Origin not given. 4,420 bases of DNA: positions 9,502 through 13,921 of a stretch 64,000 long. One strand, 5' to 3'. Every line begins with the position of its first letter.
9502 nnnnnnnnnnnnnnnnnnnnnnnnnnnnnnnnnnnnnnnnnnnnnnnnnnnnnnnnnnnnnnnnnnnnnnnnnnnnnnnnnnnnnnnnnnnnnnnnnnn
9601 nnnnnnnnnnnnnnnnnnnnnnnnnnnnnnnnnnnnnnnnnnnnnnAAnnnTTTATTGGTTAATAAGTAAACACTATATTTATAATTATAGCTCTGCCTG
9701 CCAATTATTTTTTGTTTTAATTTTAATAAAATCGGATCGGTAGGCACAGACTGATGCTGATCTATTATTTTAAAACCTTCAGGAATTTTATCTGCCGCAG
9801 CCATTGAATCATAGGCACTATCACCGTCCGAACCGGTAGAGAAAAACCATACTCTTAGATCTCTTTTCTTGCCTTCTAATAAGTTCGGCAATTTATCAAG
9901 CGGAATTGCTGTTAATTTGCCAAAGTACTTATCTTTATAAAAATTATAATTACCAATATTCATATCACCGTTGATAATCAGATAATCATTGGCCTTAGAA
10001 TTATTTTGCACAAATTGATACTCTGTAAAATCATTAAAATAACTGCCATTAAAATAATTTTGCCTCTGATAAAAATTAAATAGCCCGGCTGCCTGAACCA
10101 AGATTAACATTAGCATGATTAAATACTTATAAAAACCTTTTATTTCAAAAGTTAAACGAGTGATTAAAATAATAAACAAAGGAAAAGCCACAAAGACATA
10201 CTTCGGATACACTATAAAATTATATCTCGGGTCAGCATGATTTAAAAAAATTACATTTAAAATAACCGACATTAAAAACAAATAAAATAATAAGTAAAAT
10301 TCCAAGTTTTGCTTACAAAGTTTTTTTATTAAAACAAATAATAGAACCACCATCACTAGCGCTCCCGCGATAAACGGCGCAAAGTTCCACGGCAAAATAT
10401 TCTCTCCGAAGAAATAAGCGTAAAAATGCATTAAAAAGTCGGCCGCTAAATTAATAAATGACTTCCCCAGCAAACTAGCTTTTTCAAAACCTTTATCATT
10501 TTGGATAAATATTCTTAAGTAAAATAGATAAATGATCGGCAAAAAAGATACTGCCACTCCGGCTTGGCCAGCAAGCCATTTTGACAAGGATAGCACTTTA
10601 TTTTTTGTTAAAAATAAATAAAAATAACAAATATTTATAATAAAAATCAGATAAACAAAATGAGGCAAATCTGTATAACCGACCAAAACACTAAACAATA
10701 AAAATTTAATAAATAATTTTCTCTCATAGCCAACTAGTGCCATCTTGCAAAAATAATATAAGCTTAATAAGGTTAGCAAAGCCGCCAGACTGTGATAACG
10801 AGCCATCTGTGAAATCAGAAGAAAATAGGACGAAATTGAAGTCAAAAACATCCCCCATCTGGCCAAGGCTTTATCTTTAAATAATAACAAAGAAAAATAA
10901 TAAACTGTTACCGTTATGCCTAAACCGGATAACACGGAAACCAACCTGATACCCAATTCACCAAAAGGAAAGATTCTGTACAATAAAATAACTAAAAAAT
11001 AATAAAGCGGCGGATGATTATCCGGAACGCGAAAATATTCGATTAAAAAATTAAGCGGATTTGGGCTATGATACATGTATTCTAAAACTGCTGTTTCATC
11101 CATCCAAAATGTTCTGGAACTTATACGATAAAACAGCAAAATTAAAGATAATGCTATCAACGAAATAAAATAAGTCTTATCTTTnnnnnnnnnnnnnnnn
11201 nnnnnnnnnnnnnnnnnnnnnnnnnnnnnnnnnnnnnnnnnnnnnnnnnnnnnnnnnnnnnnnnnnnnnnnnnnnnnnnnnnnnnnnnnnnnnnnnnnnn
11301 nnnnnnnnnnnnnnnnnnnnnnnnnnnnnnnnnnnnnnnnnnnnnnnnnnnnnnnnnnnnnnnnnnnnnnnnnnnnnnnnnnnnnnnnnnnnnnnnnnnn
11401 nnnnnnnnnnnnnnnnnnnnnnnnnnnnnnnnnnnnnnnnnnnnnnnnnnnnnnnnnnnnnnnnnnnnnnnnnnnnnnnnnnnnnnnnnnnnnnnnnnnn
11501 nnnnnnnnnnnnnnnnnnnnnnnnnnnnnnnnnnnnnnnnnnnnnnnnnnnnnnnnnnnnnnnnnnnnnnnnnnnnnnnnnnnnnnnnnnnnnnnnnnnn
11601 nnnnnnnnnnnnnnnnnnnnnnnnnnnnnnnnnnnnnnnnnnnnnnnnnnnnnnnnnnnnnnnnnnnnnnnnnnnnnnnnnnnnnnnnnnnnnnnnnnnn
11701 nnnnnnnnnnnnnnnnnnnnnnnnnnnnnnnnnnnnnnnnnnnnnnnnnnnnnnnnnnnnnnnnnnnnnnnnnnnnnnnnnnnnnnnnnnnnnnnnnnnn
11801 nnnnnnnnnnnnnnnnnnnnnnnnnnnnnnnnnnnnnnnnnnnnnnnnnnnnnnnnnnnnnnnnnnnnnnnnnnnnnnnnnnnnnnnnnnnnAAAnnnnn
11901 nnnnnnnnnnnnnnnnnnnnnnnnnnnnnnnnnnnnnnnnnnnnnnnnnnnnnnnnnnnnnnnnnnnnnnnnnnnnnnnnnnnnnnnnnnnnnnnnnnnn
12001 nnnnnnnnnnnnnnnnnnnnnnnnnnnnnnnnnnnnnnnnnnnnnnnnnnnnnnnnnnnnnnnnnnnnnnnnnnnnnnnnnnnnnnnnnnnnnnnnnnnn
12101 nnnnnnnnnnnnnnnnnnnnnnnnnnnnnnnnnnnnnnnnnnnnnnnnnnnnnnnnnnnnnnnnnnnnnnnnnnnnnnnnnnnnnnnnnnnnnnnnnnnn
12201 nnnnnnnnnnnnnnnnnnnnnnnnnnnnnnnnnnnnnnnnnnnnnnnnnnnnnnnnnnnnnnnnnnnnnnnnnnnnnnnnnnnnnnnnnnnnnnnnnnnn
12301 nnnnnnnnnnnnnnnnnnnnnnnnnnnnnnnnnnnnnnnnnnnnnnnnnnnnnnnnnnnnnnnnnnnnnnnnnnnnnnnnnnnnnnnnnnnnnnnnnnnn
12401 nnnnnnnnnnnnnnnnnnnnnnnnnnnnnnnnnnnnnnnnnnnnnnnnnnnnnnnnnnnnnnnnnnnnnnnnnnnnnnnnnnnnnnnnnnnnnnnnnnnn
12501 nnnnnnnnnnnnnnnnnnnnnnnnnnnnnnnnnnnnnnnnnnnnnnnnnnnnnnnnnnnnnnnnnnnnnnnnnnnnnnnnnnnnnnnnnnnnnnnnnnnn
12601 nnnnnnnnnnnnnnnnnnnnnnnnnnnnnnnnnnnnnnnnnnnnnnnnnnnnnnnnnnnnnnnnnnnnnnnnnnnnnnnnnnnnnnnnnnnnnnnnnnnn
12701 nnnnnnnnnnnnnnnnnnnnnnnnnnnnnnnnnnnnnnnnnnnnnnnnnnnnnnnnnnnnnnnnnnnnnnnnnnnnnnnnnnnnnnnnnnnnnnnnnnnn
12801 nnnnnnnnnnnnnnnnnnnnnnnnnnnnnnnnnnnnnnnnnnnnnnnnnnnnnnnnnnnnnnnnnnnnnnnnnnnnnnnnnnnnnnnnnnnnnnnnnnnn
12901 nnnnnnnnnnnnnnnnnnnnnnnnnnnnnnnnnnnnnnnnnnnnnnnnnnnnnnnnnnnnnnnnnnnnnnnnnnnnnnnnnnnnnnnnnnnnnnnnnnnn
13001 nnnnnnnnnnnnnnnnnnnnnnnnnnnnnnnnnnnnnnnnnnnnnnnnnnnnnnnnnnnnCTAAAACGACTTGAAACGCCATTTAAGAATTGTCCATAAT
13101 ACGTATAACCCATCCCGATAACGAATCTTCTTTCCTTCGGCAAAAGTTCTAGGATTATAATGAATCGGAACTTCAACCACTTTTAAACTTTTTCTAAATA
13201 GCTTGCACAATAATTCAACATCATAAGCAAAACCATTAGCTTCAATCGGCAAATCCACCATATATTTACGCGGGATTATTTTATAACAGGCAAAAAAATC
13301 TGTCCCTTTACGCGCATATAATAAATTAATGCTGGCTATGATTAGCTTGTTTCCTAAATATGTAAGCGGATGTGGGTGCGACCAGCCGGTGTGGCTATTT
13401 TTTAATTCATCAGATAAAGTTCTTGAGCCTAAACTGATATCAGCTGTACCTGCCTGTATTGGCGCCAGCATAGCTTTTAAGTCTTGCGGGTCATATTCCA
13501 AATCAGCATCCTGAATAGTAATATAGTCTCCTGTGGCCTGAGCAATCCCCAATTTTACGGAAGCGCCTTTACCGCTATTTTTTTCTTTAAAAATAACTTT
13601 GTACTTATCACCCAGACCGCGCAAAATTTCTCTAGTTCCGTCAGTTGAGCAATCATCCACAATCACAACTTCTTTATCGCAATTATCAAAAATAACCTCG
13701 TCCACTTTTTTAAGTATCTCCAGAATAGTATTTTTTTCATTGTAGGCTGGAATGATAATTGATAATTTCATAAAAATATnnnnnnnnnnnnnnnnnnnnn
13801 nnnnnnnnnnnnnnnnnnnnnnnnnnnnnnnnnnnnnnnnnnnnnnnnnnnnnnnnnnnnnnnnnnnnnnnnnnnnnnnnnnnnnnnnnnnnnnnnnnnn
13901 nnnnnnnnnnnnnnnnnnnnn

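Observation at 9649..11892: Fusion of a Dpm1-like polyprenyl-phosphate sugar synthase with a PMT/ArnT-like GT-C membrane glycosyltransferase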

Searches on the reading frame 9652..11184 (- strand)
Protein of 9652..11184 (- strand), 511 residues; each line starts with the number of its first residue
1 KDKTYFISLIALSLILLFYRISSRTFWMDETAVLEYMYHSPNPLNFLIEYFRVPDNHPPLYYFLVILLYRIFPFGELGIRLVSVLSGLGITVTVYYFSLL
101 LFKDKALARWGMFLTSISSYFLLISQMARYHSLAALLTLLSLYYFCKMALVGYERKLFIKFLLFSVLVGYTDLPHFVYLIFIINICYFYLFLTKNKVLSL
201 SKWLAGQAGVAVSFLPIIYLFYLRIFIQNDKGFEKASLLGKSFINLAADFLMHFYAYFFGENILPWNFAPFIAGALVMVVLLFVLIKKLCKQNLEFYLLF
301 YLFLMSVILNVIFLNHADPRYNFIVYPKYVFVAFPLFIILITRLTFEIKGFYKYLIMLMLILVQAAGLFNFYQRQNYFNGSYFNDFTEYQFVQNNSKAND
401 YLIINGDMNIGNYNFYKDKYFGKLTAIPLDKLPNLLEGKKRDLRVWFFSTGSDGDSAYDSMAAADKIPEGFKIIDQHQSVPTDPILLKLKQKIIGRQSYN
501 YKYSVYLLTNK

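Call 49: predict_structure(alignment_id=A2)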
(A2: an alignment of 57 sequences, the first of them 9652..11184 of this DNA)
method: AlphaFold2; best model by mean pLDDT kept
length: 511 residues; sequences in the alignment: 57
mean_pLDDT: 92.7   pTM: 0.93
mean pLDDT of the five models: 92.7, 91.8, 91.3, 91.3, 90.9
residues with pLDDT >= 90: 401; 70-90: 97; 50-70: 13; < 50: 0
segments of 3 or more residues with pLDDT < 50: none
pLDDT, mean of each block of 10 residues (from residue 1): 96 97 92 93 90 89 95 94 97 99 98 98 90 98 98 98 98 95 97 92 97 94 86 70 88 95 91 97 96 94 97 85 82 98 98 98 96 87 92 97 96 97 97 85 93 66 89 96 89 84 96 90
secondary structure, 60 per line:
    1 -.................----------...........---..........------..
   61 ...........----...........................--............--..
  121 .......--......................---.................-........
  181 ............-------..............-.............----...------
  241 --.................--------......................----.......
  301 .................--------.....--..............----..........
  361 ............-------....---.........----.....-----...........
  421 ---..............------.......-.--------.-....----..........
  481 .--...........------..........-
elements in order: H2-18 H29-39 H43-52 H59-71 H76-102 H105-116 H119-127 H130-151 H155-171 H173-192 H200-213 H215-227 H243-259 H268-289 H294-317 H326-330 H333-346 H351-372 H380-383 H387-395 E400-404 H410-420 E424-428 H429-437 E444-450 H463-466 E471-481 H484-494 E501-510
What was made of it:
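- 10069..11184 (-): GT-C membrane domain (residues 237-608), 11 predicted membrane spans, N-terminus inside and C-terminus outside. GT-C-only model has pLDDT 92.7 and pTM 0.93 (call 49).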

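Call 53: fold_search(model_id=the predicted structure, library=pdb)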
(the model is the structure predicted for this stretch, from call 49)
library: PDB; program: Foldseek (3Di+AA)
matches with E <= 10: 228; with E <= 0.001: 16
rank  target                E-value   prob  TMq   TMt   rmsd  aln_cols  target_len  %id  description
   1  9s6t_A                3.3e-07  1.00  0.60  0.63   7.1       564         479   13  Ternary cryo-EM structure of chicken ALG12 with Dol25-PP-GlcNAc2Man7, Dol25-P-Man, and Fab (released 2026-03-18)
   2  5f15                  3.1e-06  1.00  0.53  0.51   9.5       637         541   10  Crystal Structure of ArnT from Cupriavidus metallidurans bound to Undecaprenyl phosphate (released 2016-02-17)
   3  5ezm                  4.6e-06  1.00  0.53  0.51   9.3       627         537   11  Crystal Structure of ArnT from Cupriavidus metallidurans in the apo state (released 2016-02-17)
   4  6gxc_A                1.2e-05  1.00  0.48  0.37  10.0       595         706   12  Bacterial oligosaccharyltransferase PglB in complex with an inhibitory peptide and a reactive lipid-linked oligosaccha (released 2018-11-14)
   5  5ogl_A                3.9e-05  1.00  0.47  0.36  10.2       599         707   12  Structure of bacterial oligosaccharyltransferase PglB in complex with an acceptor peptide and an lipid-linked oligosac (released 2017-10-25)
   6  9i5k_A                6.6e-05  1.00  0.44  0.46  11.2       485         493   12  Structure of the Chaetomium thermophilum Pmt4 homodimer (C2 symmetry) (released 2025-12-24)
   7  9s6s_A                9.4e-05  1.00  0.44  0.42   9.8       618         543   12  Ternary cryo-EM structure of human ALG9 with Dol25-PP-GlcNAc2Man6, Dol25-P-Man and Fab (released 2026-03-18)
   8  7oci_F                1.3e-04  1.00  0.50  0.41  12.8       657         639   11  Cryo-EM structure of yeast Ost6p containing oligosaccharyltransferase complex (released 2022-02-16)
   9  8age_A                1.4e-04  1.00  0.50  0.42  11.4       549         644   11  Structure of yeast oligosaccharylransferase complex with acceptor peptide bound (released 2022-12-07)
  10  3rce_A                1.8e-04  1.00  0.47  0.37   9.7       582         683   11  Bacterial oligosaccharyltransferase PglB (released 2011-06-15)
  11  8b6l_I                2.3e-04  1.00  0.45  0.35  12.6       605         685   11  Subtomogram average of the human Sec61-TRAP-OSTA-translocon (released 2022-12-07)
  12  6c26_A                2.4e-04  1.00  0.46  0.38  14.5       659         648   11  The Cryo-EM structure of a eukaryotic oligosaccharyl transferase complex (released 2018-01-31)
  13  8agc_A                4.2e-04  1.00  0.49  0.38  12.0       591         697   10  Structure of yeast oligosaccharylransferase complex with lipid-linked oligosaccharide and non-acceptor peptide bound (released 2022-12-07)
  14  6s7t_A                5.0e-04  1.00  0.48  0.37   9.9       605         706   11  Cryo-EM structure of human oligosaccharyltransferase complex OST-B (released 2019-12-18)
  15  6ezn_F                9.4e-04  1.00  0.47  0.38  12.8       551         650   11  Cryo-EM structure of the yeast oligosaccharyltransferase (OST) complex (released 2018-01-17)
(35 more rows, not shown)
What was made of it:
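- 10069..11184 (-): Its top 39 Foldseek PDB hits are all GT-C enzymes (ALG12, ArnT, PglB, Pmt4 and others) (call 53).
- Closest known: Solved GT-C enzymes that use polyprenyl-monophosphate sugars: ALG12. Same: Overall GT-C fold, N-in topology, an acidic motif in the first outer loop, and (for ArnT) a C-terminal extracytoplasmic alpha/beta domain (call 53).
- The fold is a full GT-C catalytic fold (call 53).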

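Call 62: search_solved_structures(query=A2, max_evalue=1, show_alignments=2)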
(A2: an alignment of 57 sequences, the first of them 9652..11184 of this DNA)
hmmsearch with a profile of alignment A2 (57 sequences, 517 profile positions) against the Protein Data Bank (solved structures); distinct sequences matched with E-value up to 1: 0.
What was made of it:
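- On GT83 ArnT-like: A profile of 57 homologs finds no PDB chain at E <= 1 (call 62).
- Closest known: Solved GT-C enzymes that use polyprenyl-monophosphate sugars: ALG12. Different: There is no sequence-profile match to any solved chain (call 62).
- Tried and rejected: A sequence profile of the GT-C part against all PDB chains found nothing at E <= 1 (call 62).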

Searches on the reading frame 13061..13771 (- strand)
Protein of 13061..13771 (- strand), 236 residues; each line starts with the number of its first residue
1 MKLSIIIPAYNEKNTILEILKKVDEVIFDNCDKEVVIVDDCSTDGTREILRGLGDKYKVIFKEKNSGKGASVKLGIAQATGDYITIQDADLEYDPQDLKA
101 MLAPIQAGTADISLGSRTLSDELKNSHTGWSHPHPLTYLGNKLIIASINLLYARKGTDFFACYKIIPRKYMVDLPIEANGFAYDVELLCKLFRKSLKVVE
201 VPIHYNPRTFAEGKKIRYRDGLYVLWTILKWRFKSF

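Call 3: search_protein_families(library=pfam, proteins=[window:13061-13771:-], max_evalue=0.01)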
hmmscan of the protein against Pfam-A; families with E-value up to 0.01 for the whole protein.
window:13061-13771:- (236 aa): 4 families
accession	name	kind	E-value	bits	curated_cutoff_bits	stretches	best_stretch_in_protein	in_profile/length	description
PF00535.33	Glycos_transf_2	-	2.2e-35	122.5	23.3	1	4-123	1-121/168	Glycosyl transferase family 2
PF13641.12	Glyco_tranf_2_3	-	1.8e-07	31.9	27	1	3-106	3-113/230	Glycosyltransferase like family 2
PF10111.15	Glyco_tranf_2_2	-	2.3e-07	31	27.3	1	4-106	1-107/276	Glycosyltransferase like family 2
PF02087.21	Nitrophorin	-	0.0038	17.7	23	1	32-99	111-176/178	Nitrophorin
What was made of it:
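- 13061..13771 (-): Second Dpm1-like GT2 (236 aa); the donor synthase of pair 2. Only 25% identical to the GT2 half of the fusion. PF00535 E 2e-35 (call 3).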

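Call 4: search_protein_families(library=ncbifam, proteins=[window:13061-13771:-], max_evalue=0.01)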
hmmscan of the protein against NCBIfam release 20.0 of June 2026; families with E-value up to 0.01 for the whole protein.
window:13061-13771:- (236 aa): 26 families (the best 25 are shown)
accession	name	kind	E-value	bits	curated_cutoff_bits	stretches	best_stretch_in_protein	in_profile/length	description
TIGR04182.1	glyco_TIGR04182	equivalog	2.9e-32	112.3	325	1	3-230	2-216/293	S-layer glycoprotein N-glycosyltransferase AglJ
NF041875.1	EPS_EpsD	equivalog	1.3e-16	61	370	1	3-124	1-123/325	exopolysaccharide biosynthesis glycosyltransferase EpsD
NF047683.1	TeichurnBiosyTuaG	equivalog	1.5e-16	60.8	400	1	3-138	8-145/252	teichuronic acid biosynthesis protein TuaG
TIGR03937.1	PgaC_IcaA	equivalog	5e-15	55.4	422.3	1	2-106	46-151/407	poly-beta-1,6-N-acetyl-D-glucosamine synthase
NF058614.1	PPMAGASynPpgS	equivalog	1.2e-14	54.3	370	1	5-206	4-197/226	polyprenyl-phospho-N-acetylgalactosaminyl synthase PpgS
TIGR04283.1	glyco_like_mftF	equivalog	2.1e-14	53.7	182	1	3-103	1-94/221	TIGR04283 family arsenosugar biosynthesis glycosyltransferase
NF047588.1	GlcsyltransPgfSStrep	equivalog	4e-14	52.6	500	1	1-124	1-128/308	glycosyltransferase PgfS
NF007482.0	PRK10073.1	equivalog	1e-13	51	423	1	2-108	7-113/334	glycosyltransferase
NF041391.1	DPhHxTase_Halo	equivalog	4.6e-12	45.4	375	1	9-209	3-187/213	dolichyl-phosphate hexose transferase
NF010496.0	PRK13915.1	equivalog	5.7e-12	45.3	262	1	2-106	32-143/307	glucosyl-3-phosphoglycerate synthase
NF007986.1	PRK10714.1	equivalog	1.4e-11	44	529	1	2-214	7-209/316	undecaprenyl-phosphate 4-deoxy-4-formamido-L-arabinose transferase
TIGR03965.1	mycofact_glyco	equivalog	1.6e-09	37.1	280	1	3-107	76-181/467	mycofactocin biosynthesis glycosyltransferase MftF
NF053739.1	GlytfEpsEBac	equivalog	5.7e-09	35.3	450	1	2-90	2-92/265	glycosyltransferase EpsE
NF038302.1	EPS_HpsE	equivalog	6e-09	35.3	300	1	1-90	1-96/307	hormogonium polysaccharide biosynthesis glycosyltransferase HpsE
NF007453.0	PRK10018.1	equivalog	9.4e-09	35.3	382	1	3-105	8-111/280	colanic acid biosynthesis glycosyltransferase WcaA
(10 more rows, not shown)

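Call 66: search_solved_structures(query=window:13061-13771:-, max_evalue=0.001)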
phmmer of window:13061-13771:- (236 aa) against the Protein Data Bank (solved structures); distinct sequences matched with E-value up to 0.001: 28.
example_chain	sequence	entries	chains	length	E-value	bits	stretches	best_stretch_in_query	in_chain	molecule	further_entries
5mlz_A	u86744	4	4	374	9.1e-21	77.7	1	1-231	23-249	Dolichol monophosphate mannose synthase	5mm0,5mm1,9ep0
9hwj_A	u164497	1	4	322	1.6e-13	54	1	2-215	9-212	Undecaprenyl-phosphate 4-deoxy-4-formamido-L-arabinose transferase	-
9bhc_C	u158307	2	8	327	4.9e-12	49.1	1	2-215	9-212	Undecaprenyl-phosphate 4-deoxy-4-formamido-L-arabinose transferase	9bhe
8vxh_A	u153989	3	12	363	7.1e-12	48.6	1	2-215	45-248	Undecaprenyl-phosphate 4-deoxy-4-formamido-L-arabinose transferase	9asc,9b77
5tze_C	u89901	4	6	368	7.9e-12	48.4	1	1-112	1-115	Glycosyl transferase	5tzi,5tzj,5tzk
5tz8_A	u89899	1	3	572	1.7e-11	47.4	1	1-112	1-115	Glycosyl transferase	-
6p61_A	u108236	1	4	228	9.8e-11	44.9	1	3-97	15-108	Glycosyltransferase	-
2z87_A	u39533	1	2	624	2.6e-09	40.2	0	3-102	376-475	Chondroitin synthase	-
2z86_A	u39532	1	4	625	2.7e-09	40.2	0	3-102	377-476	Chondroitin synthase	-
9jma_A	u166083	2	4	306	8.9e-08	35.2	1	2-112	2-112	GalNAc(5)-diNAcBac-PP-undecaprenol beta-1,3-glucosyltransferase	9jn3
6yv7_B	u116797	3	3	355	1.3e-07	34.6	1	3-100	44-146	Glycosyl transferase, family 2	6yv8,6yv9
6yv7_A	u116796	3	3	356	1.3e-07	34.6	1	3-100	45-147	Glycosyl transferase, family 2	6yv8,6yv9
3bcv_A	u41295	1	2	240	7.4e-06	28.9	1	2-110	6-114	Putative glycosyltransferase protein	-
5ekp_C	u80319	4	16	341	1.6e-05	27.8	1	2-99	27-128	Uncharacterized glycosyltransferase sll0501 | Glycosyltransferase sll0501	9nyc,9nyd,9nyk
5eke_A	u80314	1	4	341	1.6e-05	27.8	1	2-99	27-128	Uncharacterized glycosyltransferase sll0501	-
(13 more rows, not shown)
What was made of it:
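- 13061..13771 (-): PfDPMS E 9e-21 over residues 1-231 (call 66).
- Checked: 13061-13771 is a 236-aa GT2 whose best solved relative is also PfDPMS (E 9e-21, call 66).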
